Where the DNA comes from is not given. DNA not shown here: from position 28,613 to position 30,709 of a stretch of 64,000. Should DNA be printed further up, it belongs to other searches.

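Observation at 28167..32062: Three-gene operon of signal-peptide plus C-terminal-TM surface proteins (possible adhesive fibre/S-layer module)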

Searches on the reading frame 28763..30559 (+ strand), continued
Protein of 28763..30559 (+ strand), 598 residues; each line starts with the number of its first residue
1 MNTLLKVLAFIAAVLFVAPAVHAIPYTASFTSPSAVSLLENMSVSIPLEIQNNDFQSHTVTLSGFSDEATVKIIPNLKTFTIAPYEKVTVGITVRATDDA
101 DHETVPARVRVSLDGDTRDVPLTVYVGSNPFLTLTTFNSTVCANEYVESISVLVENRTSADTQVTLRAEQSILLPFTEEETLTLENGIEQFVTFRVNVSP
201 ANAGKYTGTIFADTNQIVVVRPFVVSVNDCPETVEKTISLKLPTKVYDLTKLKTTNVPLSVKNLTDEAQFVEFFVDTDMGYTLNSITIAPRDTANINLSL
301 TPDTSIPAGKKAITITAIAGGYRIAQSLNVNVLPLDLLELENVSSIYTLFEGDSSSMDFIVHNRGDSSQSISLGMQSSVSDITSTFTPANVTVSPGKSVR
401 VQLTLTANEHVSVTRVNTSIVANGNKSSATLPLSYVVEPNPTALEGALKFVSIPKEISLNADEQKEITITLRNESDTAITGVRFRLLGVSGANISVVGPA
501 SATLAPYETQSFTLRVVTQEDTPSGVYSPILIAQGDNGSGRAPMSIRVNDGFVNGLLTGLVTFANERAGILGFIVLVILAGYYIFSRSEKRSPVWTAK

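Call 45: search_protein_representatives(alignment_id=A1)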
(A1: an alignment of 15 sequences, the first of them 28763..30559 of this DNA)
Query: 15 sequences, 601 profile positions. Proteins with E-value up to 0.001 (for the whole library): 686; up to 1e-10: 192; up to 1e-30: 95. The best 150 are listed.
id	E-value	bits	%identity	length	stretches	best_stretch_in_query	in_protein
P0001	2.5e-288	974.1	-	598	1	1-598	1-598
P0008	1.0e-266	902.7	-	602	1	1-600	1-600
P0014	1.0e-234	797.0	-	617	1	1-600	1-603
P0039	3.6e-225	765.5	-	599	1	4-600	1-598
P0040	3.1e-204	696.3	-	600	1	7-600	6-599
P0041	1.3e-189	648.1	-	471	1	1-468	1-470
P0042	2.0e-171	588.0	-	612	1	3-598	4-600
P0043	5.2e-165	566.8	-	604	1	6-597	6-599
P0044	7.5e-149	513.4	-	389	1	7-389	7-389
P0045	1.4e-73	264.9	-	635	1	3-587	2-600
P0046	8.3e-64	232.6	-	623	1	1-598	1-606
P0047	8.6e-64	232.5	-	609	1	1-582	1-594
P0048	1.2e-62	228.8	-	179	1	1-163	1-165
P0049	5.0e-59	216.8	-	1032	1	32-596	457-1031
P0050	4.2e-58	213.7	-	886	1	34-585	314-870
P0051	7.3e-56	206.3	-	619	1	8-584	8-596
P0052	7.8e-53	196.3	-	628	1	1-599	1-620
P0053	1.2e-52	195.7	-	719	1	25-586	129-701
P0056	8.6e-51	189.6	-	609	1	10-590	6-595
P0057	2.2e-50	188.3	-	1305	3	42-589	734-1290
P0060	6.8e-50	186.6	-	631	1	14-596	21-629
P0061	9.8e-50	186.1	-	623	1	8-597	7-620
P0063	5.6e-47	177.0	-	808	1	43-597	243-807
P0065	2.9e-46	174.6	-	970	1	35-596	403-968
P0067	1.3e-45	172.4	-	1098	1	35-596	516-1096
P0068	1.6e-45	172.2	-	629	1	10-592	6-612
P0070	5.2e-45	170.5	-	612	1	9-584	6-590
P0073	8.3e-44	166.5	-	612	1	6-597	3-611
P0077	9.9e-44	166.3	-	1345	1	35-598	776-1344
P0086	2.8e-42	161.5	-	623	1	8-595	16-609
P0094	3.2e-40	154.7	-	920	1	34-586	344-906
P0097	1.1e-39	152.9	-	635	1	6-599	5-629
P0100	2.1e-38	148.6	-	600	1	13-599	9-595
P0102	4.0e-38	147.7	-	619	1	5-555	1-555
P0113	5.4e-36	140.7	-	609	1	13-596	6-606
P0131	1.3e-30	122.9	-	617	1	7-598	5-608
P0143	1.8e-28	115.9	-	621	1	9-595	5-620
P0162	3.2e-21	91.9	-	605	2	193-587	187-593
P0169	1.4e-19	86.5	-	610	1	11-589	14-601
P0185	5.3e-16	74.7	-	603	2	211-590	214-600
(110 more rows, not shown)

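Call 46: list_cluster_members(proteins=[P0045, P0046, P0047, P0049, P0050, P0051, P0052, P0053, P0057, P0060])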
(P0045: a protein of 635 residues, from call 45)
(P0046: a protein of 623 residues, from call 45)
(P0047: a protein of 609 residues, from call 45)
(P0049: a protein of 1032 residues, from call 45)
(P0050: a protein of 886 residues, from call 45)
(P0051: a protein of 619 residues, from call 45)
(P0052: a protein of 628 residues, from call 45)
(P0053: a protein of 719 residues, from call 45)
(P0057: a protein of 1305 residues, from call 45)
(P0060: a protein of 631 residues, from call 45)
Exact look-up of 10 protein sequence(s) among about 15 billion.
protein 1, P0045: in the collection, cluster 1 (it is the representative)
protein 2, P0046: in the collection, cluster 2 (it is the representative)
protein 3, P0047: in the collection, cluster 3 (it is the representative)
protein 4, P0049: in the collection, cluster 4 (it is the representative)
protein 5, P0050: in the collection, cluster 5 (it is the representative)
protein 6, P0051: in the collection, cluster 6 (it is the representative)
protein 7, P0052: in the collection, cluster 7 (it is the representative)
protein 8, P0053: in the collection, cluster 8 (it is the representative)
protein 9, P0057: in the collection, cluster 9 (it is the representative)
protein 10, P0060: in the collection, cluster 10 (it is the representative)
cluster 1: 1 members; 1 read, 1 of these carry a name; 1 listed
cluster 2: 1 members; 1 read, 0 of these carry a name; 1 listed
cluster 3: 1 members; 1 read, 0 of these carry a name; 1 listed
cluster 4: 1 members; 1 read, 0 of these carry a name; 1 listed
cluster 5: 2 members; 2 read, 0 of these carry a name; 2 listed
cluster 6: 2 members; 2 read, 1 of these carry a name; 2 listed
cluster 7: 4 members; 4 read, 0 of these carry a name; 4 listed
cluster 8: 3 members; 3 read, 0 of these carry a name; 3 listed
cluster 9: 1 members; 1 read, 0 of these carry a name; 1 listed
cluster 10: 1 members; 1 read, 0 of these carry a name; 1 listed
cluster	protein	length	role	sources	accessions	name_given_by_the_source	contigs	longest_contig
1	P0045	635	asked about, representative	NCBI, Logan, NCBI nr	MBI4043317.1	MAG: hypothetical protein HY393_00735 [Candidatus Diapherotrites archaeon] | hypothetical protein [Candidatus Diapherotrites archaeon]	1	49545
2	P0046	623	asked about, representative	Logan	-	-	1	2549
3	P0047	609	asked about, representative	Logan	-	-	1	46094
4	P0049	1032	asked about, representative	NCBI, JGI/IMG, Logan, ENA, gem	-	-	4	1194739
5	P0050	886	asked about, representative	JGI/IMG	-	-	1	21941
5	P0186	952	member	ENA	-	-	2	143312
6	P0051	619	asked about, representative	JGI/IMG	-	hypothetical protein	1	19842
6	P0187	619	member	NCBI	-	-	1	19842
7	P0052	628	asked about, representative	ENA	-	-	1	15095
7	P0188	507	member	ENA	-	-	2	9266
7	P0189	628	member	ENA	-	-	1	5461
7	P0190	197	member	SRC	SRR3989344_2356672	-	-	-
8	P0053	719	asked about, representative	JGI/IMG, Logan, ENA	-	-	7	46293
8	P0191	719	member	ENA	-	-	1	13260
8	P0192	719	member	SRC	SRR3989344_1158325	-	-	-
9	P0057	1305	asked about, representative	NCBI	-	-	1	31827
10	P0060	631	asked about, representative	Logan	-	-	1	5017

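Call 48: find_encoding_contigs(protein=P0049, flank=8000, max_places=2)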
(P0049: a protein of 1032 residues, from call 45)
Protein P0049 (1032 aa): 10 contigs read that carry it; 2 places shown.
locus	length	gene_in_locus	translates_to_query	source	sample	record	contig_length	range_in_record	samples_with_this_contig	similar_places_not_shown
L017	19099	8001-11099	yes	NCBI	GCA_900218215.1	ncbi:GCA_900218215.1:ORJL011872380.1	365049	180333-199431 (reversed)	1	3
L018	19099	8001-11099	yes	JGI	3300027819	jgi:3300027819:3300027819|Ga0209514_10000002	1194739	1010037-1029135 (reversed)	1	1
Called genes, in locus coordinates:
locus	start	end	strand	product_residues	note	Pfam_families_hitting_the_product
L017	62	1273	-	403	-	PF00438:S-AdoMet_synt_N, PF02772:S-AdoMet_synt_M, PF02773:S-AdoMet_synt_C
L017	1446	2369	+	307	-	PF02811:PHP (weak)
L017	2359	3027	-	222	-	PF00406:ADK, PF13207:AAA_17, PF05191:ADK_lid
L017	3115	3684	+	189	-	PF12844:HTH_19 (weak), PF13560:HTH_31, PF01381:HTH_3, PF00571:CBS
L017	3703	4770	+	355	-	-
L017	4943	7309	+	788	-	PF00133:tRNA-synt_1, PF01406:tRNA-synt_1e (faint), PF09334:tRNA-synt_1g, PF13603:tRNA-synt_1_2 (faint), PF08264:Anticodon_1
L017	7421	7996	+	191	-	-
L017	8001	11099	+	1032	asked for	PF10633:NPCBM_assoc (faint)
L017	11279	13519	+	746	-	PF10633:NPCBM_assoc (faint), PF11614:FixG_C (faint)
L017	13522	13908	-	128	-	PF01850:PIN (weak)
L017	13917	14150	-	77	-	PF04014:MazE_antitoxin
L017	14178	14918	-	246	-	PF01978:TrmB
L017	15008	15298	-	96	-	-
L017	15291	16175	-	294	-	-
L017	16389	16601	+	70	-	PF15919:HicB_lk_antitox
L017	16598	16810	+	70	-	PF07927:HicA_toxin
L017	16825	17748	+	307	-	PF00890:FAD_binding_2, PF01266:DAO, PF01946:Thi4 (weak), PF07992:Pyr_redox_2, PF12831:FAD_oxidored (weak), PF13450:NAD_binding_8 (weak), PF13738:Pyr_redox_3, PF00070:Pyr_redox, +4 more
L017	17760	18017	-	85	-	PF05016:ParE_toxin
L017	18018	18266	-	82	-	-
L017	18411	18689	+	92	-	-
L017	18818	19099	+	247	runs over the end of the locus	-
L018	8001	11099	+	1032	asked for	PF10633:NPCBM_assoc (faint)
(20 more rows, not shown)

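Call 49: find_encoding_contigs(protein=P0045, flank=8000, max_places=2)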
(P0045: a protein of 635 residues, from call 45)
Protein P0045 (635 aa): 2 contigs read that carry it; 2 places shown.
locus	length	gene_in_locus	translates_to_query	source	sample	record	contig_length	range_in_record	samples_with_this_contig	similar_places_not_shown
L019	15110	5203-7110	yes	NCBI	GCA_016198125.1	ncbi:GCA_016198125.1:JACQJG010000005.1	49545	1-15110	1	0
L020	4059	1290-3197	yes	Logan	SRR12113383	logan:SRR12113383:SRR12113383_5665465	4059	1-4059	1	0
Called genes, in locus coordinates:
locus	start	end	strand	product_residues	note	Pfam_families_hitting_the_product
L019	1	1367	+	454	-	?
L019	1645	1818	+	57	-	-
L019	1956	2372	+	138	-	-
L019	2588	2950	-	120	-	PF02661:Fic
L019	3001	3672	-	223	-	PF02811:PHP, PF13263:PHP_C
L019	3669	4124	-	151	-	PF04073:tRNA_edit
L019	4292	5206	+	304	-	-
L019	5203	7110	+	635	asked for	PF10633:NPCBM_assoc (faint), PF12690:BsuPI (faint)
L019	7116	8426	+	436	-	-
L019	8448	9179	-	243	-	-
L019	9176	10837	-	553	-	-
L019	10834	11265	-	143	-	-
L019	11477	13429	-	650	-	PF00270:DEAD (weak), PF04851:ResIII (weak), PF06733:DEAD_2, PF13307:Helicase_C_2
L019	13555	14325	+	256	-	PF13481:AAA_25 (weak), PF06745:ATPase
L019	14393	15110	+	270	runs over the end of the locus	-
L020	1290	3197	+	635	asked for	PF10633:NPCBM_assoc (faint), PF12690:BsuPI (faint)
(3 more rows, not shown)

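Call 50: list_cluster_members(proteins=[P0061, P0068, P0073, P0086, P0097, P0100, P0113, P0131, P0143, P0169])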
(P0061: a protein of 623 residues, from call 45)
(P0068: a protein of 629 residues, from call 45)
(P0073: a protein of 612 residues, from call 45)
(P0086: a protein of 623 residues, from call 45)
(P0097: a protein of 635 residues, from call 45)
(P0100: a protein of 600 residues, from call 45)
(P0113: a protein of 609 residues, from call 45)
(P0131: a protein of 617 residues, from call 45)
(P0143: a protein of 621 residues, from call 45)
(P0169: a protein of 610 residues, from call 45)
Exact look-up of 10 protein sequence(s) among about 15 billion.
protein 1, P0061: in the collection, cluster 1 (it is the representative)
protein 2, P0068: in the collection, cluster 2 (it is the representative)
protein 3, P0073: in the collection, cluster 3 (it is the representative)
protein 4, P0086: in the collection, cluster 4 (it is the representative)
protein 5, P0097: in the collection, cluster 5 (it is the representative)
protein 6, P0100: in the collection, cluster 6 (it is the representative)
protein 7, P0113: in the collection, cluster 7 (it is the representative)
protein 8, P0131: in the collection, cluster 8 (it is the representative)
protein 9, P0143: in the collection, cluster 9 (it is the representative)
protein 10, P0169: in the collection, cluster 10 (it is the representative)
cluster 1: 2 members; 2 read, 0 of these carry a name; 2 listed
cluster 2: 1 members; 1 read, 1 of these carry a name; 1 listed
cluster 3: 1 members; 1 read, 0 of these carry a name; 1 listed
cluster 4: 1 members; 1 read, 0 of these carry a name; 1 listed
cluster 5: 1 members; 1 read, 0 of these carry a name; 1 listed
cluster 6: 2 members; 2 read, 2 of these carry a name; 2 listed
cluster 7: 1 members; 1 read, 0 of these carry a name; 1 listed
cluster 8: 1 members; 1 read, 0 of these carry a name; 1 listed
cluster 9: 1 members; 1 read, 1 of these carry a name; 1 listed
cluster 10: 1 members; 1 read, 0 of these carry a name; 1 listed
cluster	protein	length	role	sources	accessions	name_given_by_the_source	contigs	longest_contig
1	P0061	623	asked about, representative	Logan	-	-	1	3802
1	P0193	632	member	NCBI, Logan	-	-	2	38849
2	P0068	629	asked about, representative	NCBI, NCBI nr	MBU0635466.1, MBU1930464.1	hypothetical protein KKE06_00380 [Candidatus Micrarchaeota archaeon] | hypothetical protein [Candidatus Micrarchaeota archaeon]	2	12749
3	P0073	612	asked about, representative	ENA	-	-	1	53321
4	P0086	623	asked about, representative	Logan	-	-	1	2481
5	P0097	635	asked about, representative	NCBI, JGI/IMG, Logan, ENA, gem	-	-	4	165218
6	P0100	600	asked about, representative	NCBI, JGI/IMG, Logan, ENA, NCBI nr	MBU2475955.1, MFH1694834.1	hypothetical protein KKG83_00630 [Candidatus Micrarchaeota archaeon] | hypothetical protein [Candidatus Micrarchaeota archaeon]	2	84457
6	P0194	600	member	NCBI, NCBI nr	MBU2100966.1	hypothetical protein KKB11_07085 [Candidatus Micrarchaeota archaeon] | hypothetical protein [Candidatus Micrarchaeota archaeon]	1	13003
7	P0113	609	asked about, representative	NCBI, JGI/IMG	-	-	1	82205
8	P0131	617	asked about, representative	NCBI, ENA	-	-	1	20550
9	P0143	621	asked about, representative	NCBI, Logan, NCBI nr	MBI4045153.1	MAG: hypothetical protein HY392_05570 [Candidatus Diapherotrites archaeon] | hypothetical protein [Candidatus Diapherotrites archaeon]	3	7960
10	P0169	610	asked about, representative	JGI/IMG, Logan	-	-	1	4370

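Call 52: find_encoding_contigs(protein=P0100, flank=7000, max_places=1)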
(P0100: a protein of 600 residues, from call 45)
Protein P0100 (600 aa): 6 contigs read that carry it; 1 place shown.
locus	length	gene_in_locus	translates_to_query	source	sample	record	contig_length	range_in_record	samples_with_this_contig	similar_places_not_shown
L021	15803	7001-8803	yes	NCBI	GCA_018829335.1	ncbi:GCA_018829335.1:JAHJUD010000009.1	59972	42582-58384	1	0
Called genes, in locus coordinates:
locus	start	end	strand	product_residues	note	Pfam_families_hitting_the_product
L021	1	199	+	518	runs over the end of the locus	-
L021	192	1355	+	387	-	-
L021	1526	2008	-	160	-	PF02773:S-AdoMet_synt_C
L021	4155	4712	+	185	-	PF01381:HTH_3, PF12844:HTH_19 (weak), PF00571:CBS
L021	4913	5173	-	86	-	-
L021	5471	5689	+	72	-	PF18929:DUF5678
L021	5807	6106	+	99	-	-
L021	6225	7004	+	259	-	-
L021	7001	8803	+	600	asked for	-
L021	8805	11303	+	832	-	PF22076:Cep192_D6 (faint), PF26187:Ig_NPHP4_4th (faint)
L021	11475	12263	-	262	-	PF01978:TrmB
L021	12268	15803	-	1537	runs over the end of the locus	PF01464:SLT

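Call 53: find_encoding_contigs(protein=P0097, flank=7000, max_places=1)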
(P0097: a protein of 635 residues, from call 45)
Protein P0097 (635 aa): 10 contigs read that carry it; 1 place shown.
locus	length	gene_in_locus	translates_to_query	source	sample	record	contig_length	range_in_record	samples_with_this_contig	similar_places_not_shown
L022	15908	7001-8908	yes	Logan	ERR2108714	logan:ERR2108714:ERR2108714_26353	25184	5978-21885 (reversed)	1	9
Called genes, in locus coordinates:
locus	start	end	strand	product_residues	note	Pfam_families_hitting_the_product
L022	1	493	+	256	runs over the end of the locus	PF12698:ABC2_membrane_3 (weak)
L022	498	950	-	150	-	PF04073:tRNA_edit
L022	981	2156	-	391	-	PF00438:S-AdoMet_synt_N, PF02772:S-AdoMet_synt_M, PF02773:S-AdoMet_synt_C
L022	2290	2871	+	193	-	PF12844:HTH_19 (weak), PF01381:HTH_3, PF00571:CBS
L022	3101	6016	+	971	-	PF13620:CarboxypepD_reg (weak), PF13715:CarbopepD_reg_2 (faint), PF25020:TTR_TEN1-4 (faint)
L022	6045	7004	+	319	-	-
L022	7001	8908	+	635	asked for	PF07705:CARDB (faint), PF11614:FixG_C (faint), PF10633:NPCBM_assoc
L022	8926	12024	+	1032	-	PF22544:HYDIN_VesB_CFA65-like_Ig (faint), PF11614:FixG_C (faint), PF24053:DUF7356 (faint), PF00092:VWA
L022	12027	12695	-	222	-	PF01978:TrmB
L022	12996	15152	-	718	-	-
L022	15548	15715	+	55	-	PF10049:DUF2283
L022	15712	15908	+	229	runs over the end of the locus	PF01048:PNP_UDP_1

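Call 54: find_encoding_contigs(protein=P0113, flank=7000, max_places=1)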
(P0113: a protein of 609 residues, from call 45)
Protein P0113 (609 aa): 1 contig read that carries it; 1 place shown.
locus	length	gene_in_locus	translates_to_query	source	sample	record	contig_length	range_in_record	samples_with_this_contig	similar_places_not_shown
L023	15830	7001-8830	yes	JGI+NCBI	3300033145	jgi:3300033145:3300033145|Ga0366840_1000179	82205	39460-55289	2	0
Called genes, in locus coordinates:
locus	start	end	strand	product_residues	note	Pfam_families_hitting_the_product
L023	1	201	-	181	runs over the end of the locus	PF13302:Acetyltransf_3, PF00583:Acetyltransf_1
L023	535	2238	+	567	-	PF01656:CbiA (weak), PF06418:CTP_synth_N, PF00117:GATase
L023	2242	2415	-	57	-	PF03966:Trm112p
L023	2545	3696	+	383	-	PF01963:TraB_PrgY_gumN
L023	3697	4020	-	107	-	PF01588:tRNA_bind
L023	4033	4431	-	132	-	PF04073:tRNA_edit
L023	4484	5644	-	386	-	PF00438:S-AdoMet_synt_N, PF02772:S-AdoMet_synt_M, PF02773:S-AdoMet_synt_C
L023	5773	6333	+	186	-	PF12844:HTH_19 (weak), PF13560:HTH_31 (weak), PF01381:HTH_3, PF00571:CBS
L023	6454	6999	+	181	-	-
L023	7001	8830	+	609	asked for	PF11614:FixG_C (faint)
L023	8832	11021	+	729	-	PF07705:CARDB (faint), PF11614:FixG_C (faint), PF22073:Cep192_D4 (faint), PF22544:HYDIN_VesB_CFA65-like_Ig (faint), PF10633:NPCBM_assoc (faint), PF22067:Cep192_D3 (faint), PF24156:DUF7407 (faint)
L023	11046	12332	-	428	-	-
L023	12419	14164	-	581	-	-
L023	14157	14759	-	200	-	-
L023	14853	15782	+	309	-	PF01266:DAO (faint), PF03486:HI0933_like (faint), PF07992:Pyr_redox_2, PF12831:FAD_oxidored (weak), PF13738:Pyr_redox_3, PF00070:Pyr_redox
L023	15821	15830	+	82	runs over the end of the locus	PF01402:RHH_1 (weak), PF17723:RHH_8 (weak)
